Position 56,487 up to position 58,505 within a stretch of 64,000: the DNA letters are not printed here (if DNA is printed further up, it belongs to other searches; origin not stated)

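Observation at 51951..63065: Complete T2SS / type IV pilus-like locus with seven tandem pilins and no peptidase or retraction ATPase in the window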

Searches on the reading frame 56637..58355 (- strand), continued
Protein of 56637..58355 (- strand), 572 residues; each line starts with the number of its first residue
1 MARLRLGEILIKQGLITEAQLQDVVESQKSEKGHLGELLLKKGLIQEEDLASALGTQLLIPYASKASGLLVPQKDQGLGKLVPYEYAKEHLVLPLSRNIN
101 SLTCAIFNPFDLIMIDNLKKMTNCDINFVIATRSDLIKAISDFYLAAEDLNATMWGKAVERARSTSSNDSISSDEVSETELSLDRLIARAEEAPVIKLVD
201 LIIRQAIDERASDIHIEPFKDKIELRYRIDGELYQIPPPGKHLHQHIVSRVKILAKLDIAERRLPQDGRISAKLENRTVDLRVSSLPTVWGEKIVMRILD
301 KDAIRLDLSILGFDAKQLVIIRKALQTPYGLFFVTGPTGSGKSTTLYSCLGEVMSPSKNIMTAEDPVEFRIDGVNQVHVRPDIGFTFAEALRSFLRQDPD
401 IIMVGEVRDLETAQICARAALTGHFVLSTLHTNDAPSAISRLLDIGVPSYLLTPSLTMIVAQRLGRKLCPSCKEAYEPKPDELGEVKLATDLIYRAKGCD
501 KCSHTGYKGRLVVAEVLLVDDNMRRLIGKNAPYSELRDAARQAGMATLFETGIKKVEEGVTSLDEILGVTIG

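Call 80: search_dna_similar(query=window:56640-58355:-, collection=plasmids, mode=protein, max_rows=40)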
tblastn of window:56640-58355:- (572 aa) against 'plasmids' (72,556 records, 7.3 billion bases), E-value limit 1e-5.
The search stops at 5000 records and this limit was reached: more records match than are counted here, and every count below describes the 5000 best-scoring records only.
Records with a match: at least 5000; places in all: 7735; records where one place covers at least 80% of the query: 170.
Best place of each record, by identity: <60% 5000.
By first word of the organism name: Escherichia 2278; Salmonella 533; Klebsiella 476; Pseudomonas 270; Acinetobacter 162; Vibrio 147; Shigella 144; Ralstonia 122; Serratia 109; Enterobacter 98; and 164 more.
By predicted mobility (MOB-suite, as given by PLSDB): conjugative 3326; non-mobilizable 1053; mobilizable 621.
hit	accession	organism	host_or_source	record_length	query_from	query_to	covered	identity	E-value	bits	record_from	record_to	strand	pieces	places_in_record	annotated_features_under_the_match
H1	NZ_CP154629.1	Acetoanaerobium noterae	cell culture,Sludge of a digestion ...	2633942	3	570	99%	42.9%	2e-144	468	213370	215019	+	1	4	none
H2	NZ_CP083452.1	Comamonas odontotermitis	cell culture,cucumber rhizosphere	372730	6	570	99%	42.8%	9e-128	420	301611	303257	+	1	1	gspE: type II secretion system ATPase GspE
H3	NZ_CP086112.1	Skermanella rosea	single cell,hydrocarbon-contaminated ...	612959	5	570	99%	41.5%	2e-116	387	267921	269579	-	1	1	ATPase, T2SS/T4P/T4SS family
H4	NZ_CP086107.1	Skermanella mucosa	single cell,crude oil contaminated ...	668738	5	570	99%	41.5%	2e-116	387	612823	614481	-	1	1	ATPase, T2SS/T4P/T4SS family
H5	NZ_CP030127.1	Indioceanicola profundi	sediment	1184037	6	571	99%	39.7%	1e-112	376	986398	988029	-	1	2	none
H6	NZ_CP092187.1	Deinococcus sp. KNUC1210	Setaria viridis,cell ...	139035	6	570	99%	39.3%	1e-110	370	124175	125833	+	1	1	ATPase, T2SS/T4P/T4SS family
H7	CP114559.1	Candidatus Manganitrophus sp.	activated carbon metagenome,metagenomic ...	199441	4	570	99%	38.7%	1e-108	364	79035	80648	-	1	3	ATPase, T2SS/T4P/T4SS family | prepilin-type N-terminal cleavage/methylation domain-containing ...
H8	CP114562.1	Candidatus Manganitrophus sp.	activated carbon metagenome,metagenomic ...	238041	4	570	99%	38.7%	1e-108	364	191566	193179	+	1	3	ATPase, T2SS/T4P/T4SS family | prepilin-type N-terminal cleavage/methylation domain-containing ...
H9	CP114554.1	Candidatus Manganitrophus sp.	activated carbon metagenome,metagenomic ...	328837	4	570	99%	38.7%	1e-108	364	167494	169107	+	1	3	ATPase, T2SS/T4P/T4SS family | prepilin-type N-terminal cleavage/methylation domain-containing ...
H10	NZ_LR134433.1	Legionella adelaidensis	environmental,Cooling tower water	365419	3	569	99%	38.2%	1e-104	353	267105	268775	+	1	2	GspE/PulE family protein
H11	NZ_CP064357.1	Miltoncostaea oceani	pure culture,marine sediment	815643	4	566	98%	37.9%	1e-100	342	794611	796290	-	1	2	GspE/PulE family protein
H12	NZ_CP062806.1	Cupriavidus basilensis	Cell culture,Sediment of a freshwater ...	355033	71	570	87%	42.6%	6e-113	377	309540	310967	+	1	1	gspE: type II secretion system ATPase GspE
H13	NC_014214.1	Allomeiothermus silvanus DSM 9946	hot spring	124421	8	571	99%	37.4%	5e-97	331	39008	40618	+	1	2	GspE/PulE family protein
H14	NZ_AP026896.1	Aeromonas caviae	Microbe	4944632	3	567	99%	37.3%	6e-93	319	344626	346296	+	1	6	none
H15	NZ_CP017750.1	Cupriavidus sp. USMAA2-4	cell culture,Sungai Pinang, Penang, ...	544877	80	570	86%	42.6%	1e-110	371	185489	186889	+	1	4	gspE: type II secretion system ATPase GspE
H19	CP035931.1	Acinetobacter baumannii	Homo sapiens,blood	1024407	10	570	98%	36.7%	2e-105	356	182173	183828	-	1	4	pilB: type IV-A pilus assembly ATPase PilB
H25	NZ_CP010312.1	Geoalkalibacter subterraneus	-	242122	4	570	99%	35.2%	3e-86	300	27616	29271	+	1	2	GspE/PulE family protein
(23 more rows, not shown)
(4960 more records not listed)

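Call 81: get_annotated_region(hit=H14, flank=15000)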
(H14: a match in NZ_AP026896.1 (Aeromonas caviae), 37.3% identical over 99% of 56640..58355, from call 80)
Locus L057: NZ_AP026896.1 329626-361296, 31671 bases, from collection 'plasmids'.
description: Aeromonas caviae strain KAM479 plasmid pKAM479_3, complete sequence
organism: Aeromonas caviae (NCBI taxid 648)
taxonomy: Bacteria; Pseudomonadota; Gammaproteobacteria; Aeromonadales; Aeromonadaceae; Aeromonas; Aeromonas caviae
host: -; source: Microbe; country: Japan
typing (MOB-suite, as given by PLSDB): non-mobilizable
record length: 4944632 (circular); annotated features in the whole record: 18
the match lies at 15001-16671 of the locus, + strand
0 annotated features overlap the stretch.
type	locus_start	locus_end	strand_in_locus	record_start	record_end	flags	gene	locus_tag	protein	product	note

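Call 86: get_annotated_region(hit=H1, flank=6000)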
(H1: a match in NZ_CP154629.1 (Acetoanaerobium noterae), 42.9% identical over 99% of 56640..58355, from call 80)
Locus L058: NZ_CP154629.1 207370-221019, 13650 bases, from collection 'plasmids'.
description: Acetoanaerobium noterae strain DSL2 plasmid pTPELB2, complete sequence
organism: Acetoanaerobium noterae (NCBI taxid 745369)
taxonomy: Bacteria; Bacillota; Clostridia; Peptostreptococcales; Filifactoraceae; Acetoanaerobium; Acetoanaerobium noterae
host: -; source: cell culture,Sludge of a digestion tower of a wastewater treatment plant; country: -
typing (MOB-suite, as given by PLSDB): non-mobilizable
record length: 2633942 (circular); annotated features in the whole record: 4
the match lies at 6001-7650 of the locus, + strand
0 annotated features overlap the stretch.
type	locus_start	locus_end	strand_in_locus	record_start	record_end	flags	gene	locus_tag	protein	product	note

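Call 87: get_annotated_region(hit=H2, flank=6000)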
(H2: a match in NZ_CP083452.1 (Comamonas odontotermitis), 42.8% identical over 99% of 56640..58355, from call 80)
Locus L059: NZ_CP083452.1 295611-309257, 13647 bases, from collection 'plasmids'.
description: Comamonas odontotermitis strain WLL plasmid unnamed1, complete sequence
organism: Comamonas odontotermitis (NCBI taxid 379895)
taxonomy: Bacteria; Pseudomonadota; Betaproteobacteria; Burkholderiales; Comamonadaceae; Comamonas; Comamonas odontotermitis
host: -; source: cell culture,cucumber rhizosphere; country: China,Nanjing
typing (MOB-suite, as given by PLSDB): non-mobilizable
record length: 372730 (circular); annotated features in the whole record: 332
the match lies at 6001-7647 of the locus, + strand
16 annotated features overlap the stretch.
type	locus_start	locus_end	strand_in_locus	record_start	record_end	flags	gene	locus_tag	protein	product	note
CDS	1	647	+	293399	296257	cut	-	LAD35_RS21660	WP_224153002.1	class I SAM-dependent methyltransferase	-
CDS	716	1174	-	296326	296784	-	lysM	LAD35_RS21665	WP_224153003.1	peptidoglycan-binding protein LysM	-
CDS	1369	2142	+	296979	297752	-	-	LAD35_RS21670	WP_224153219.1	type III pantothenate kinase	GO:0015937 - coenzyme A biosynthetic process [Evidence IEA]; GO:0016310 - phosphorylation [Evidence IEA]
CDS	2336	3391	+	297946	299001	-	rfbB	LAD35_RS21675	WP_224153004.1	dTDP-glucose 4,6-dehydratase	GO:0019305 - dTDP-rhamnose biosynthetic process [Evidence IEA]; GO:0009243 - O antigen biosynthetic process [Evidence ...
CDS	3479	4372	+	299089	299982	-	rfbD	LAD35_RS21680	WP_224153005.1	dTDP-4-dehydrorhamnose reductase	-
CDS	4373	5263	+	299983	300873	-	rfbA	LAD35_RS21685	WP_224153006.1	glucose-1-phosphate thymidylyltransferase RfbA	GO:0019305 - dTDP-rhamnose biosynthetic process [Evidence IEA]; GO:0009243 - O antigen biosynthetic process [Evidence ...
CDS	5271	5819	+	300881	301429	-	rfbC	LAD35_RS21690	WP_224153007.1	dTDP-4-dehydrorhamnose 3,5-epimerase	GO:0019305 - dTDP-rhamnose biosynthetic process [Evidence IEA]; GO:0009243 - O antigen biosynthetic process [Evidence ...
CDS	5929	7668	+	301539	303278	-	gspE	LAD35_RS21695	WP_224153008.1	type II secretion system ATPase GspE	GO:0015628 - protein secretion by the type II secretion system [Evidence IEA]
CDS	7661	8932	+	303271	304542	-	-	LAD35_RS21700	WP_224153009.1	type II secretion system F family protein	-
CDS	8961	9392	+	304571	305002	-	gspG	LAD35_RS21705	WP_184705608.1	type II secretion system major pseudopilin GspG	GO:0015628 - protein secretion by the type II secretion system [Evidence IEA]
CDS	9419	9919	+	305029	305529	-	-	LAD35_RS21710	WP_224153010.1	GspH/FimT family pseudopilin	-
CDS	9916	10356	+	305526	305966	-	-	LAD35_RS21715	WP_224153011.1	prepilin-type N-terminal cleavage/methylation domain-containing protein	-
CDS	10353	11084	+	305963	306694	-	-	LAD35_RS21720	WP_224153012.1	prepilin-type N-terminal cleavage/methylation domain-containing protein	-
CDS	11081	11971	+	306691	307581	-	-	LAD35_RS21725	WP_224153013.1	type II secretion system protein GspK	GO:0009306 - protein secretion [Evidence IEA]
CDS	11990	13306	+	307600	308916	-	-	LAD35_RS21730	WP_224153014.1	PilN domain-containing protein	-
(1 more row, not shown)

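Call 88: get_annotated_region(hit=H19, flank=4000)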
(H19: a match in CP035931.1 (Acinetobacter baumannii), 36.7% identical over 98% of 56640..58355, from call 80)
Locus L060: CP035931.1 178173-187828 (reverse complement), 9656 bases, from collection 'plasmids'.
description: Acinetobacter baumannii strain VB31459 plasmid unnamed1, complete sequence
organism: Acinetobacter baumannii (NCBI taxid 470)
taxonomy: Bacteria; Pseudomonadota; Gammaproteobacteria; Moraxellales; Moraxellaceae; Acinetobacter; Acinetobacter baumannii
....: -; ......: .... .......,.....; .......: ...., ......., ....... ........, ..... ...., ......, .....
typing (MOB-suite, as given by PLSDB): non-mobilizable; replicon rep_cluster_1254
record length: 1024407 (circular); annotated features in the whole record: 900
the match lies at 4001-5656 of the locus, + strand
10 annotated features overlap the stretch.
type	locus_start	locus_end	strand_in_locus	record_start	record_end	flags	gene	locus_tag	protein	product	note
CDS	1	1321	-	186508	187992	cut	nusA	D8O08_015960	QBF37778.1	transcription termination/antitermination protein NusA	-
CDS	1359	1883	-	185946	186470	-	rimP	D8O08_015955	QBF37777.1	ribosome maturation factor RimP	-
CDS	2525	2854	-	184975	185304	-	secG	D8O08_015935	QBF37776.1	preprotein translocase subunit SecG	-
CDS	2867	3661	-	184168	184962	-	-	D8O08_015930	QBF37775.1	triose-phosphate isomerase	-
CDS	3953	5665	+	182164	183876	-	pilB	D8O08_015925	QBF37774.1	type IV-A pilus assembly ATPase PilB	-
CDS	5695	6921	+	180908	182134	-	-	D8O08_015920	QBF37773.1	type II secretion system F family protein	-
CDS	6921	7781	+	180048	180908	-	-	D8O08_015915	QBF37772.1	prepilin peptidase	-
CDS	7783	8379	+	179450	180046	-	-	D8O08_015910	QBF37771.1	dephospho-CoA kinase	-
CDS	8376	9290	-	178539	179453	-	-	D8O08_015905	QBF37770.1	DMT family transporter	-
CDS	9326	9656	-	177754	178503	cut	rlmB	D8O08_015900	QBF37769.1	23S rRNA (guanosine(2251)-2'-O)-methyltransferase RlmB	-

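Call 89: get_annotated_region(hit=H25, flank=6000)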
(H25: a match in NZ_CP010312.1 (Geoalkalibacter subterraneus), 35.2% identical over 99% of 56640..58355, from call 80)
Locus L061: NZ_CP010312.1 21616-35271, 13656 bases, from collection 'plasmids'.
description: Geoalkalibacter subterraneus strain Red1 plasmid pGSUB1, complete sequence
organism: Geoalkalibacter subterraneus (NCBI taxid 483547)
taxonomy: Bacteria; Thermodesulfobacteriota; Desulfuromonadia; Desulfuromonadales; Geoalkalibacteraceae; Geoalkalibacter; Geoalkalibacter subterraneus
host: -; source: -; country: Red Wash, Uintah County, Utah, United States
typing (MOB-suite, as given by PLSDB): non-mobilizable
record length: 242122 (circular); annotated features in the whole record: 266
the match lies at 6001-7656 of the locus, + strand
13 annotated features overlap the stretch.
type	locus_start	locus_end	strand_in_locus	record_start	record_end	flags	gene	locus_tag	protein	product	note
CDS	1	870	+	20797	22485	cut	-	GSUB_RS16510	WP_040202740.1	hypothetical protein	-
CDS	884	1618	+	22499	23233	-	-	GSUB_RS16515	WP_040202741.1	PilZ domain-containing protein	-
CDS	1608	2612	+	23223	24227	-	-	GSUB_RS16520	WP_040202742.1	hypothetical protein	-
CDS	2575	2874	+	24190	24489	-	-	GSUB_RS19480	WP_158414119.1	hypothetical protein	-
CDS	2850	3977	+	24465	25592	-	-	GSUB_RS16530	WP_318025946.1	type IV pilus twitching motility protein PilT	GO:0043107 - type IV pilus-dependent motility [Evidence IEA]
CDS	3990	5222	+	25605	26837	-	-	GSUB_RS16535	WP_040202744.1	type II secretion system F family protein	-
CDS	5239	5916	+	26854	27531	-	-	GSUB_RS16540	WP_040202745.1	PilZ domain-containing protein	-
CDS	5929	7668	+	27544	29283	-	-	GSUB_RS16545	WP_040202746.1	GspE/PulE family protein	-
CDS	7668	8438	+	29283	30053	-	-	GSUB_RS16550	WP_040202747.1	A24 family peptidase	-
CDS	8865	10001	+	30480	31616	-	-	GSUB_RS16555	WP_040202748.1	hypothetical protein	-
CDS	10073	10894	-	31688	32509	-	trfA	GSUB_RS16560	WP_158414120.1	plasmid replication initiator TrfA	-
CDS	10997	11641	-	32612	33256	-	-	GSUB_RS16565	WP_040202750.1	hypothetical protein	-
CDS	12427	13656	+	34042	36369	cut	mobH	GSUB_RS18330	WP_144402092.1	MobH family relaxase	-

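Call 90: get_annotated_region(hit=H12, flank=3000)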
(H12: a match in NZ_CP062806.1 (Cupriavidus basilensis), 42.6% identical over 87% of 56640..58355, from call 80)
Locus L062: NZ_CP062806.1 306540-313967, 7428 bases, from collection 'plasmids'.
description: Cupriavidus basilensis strain DSM 11853 plasmid pRK1-2, complete sequence
organism: Cupriavidus basilensis (NCBI taxid 68895)
taxonomy: Bacteria; Pseudomonadota; Betaproteobacteria; Burkholderiales; Burkholderiaceae; Cupriavidus; Cupriavidus basilensis
host: -; source: Cell culture,Sediment of a freshwater pond enriched in a fixed-bed reactor with 2,6-dichlorophenol as sole ...; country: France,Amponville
typing (MOB-suite, as given by PLSDB): non-mobilizable
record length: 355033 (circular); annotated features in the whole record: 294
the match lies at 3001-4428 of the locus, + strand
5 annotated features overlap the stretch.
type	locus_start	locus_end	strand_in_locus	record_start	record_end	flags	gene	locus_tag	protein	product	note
CDS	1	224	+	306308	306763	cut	-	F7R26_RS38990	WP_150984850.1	type II toxin-antitoxin system prevent-host-death family antitoxin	GO:0008219 - cell death [Evidence IEA]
CDS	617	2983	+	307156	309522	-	gspD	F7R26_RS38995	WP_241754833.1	type II secretion system secretin GspD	GO:0015628 - protein secretion by the type II secretion system [Evidence IEA]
CDS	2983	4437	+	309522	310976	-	gspE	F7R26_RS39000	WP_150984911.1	type II secretion system ATPase GspE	GO:0015628 - protein secretion by the type II secretion system [Evidence IEA]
CDS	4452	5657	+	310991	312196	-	gspF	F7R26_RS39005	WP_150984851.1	type II secretion system inner membrane protein GspF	GO:0015628 - protein secretion by the type II secretion system [Evidence IEA]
CDS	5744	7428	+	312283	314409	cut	-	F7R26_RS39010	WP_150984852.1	DNA/RNA non-specific endonuclease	-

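Call 91: get_annotated_region(hit=H13, flank=5000)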
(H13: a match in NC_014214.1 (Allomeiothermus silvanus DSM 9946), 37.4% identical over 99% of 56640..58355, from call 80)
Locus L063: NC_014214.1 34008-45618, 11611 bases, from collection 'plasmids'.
description: Allomeiothermus silvanus DSM 9946 plasmid pMESIL02, complete sequence
organism: Allomeiothermus silvanus DSM 9946 (NCBI taxid 526227)
taxonomy: Bacteria; Deinococcota; Deinococci; Thermales; Thermaceae; Allomeiothermus; Allomeiothermus silvanus; Allomeiothermus silvanus DSM 9946
host: -; source: hot spring; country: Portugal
typing (MOB-suite, as given by PLSDB): non-mobilizable; replicon rep_cluster_1813; mating-pair formation MPF_T
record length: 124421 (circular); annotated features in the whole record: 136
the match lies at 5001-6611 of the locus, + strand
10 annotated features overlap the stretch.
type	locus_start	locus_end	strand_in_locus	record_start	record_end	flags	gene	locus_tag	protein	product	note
CDS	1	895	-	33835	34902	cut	-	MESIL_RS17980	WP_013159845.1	hypothetical protein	-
CDS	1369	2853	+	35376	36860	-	-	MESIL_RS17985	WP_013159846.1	hypothetical protein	-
CDS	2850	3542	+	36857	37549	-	-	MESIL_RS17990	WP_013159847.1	hypothetical protein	-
CDS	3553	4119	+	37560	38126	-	-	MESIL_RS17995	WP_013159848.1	thioredoxin domain-containing protein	-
CDS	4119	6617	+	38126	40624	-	-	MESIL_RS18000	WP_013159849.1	GspE/PulE family protein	-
CDS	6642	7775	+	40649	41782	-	-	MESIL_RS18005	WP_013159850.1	PilT/PilU family type 4a pilus ATPase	GO:0043107 - type IV pilus-dependent motility [Evidence IEA]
CDS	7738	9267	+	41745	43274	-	-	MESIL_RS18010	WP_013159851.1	hypothetical protein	-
CDS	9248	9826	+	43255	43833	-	pilO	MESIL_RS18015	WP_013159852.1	type 4a pilus biogenesis protein PilO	GO:0043683 - type IV pilus assembly [Evidence IEA]; GO:0043107 - type IV pilus-dependent motility [Evidence IEA]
CDS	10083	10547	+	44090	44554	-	-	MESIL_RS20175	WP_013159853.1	hypothetical protein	-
CDS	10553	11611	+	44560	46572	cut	-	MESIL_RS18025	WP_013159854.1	secretin N-terminal domain-containing protein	-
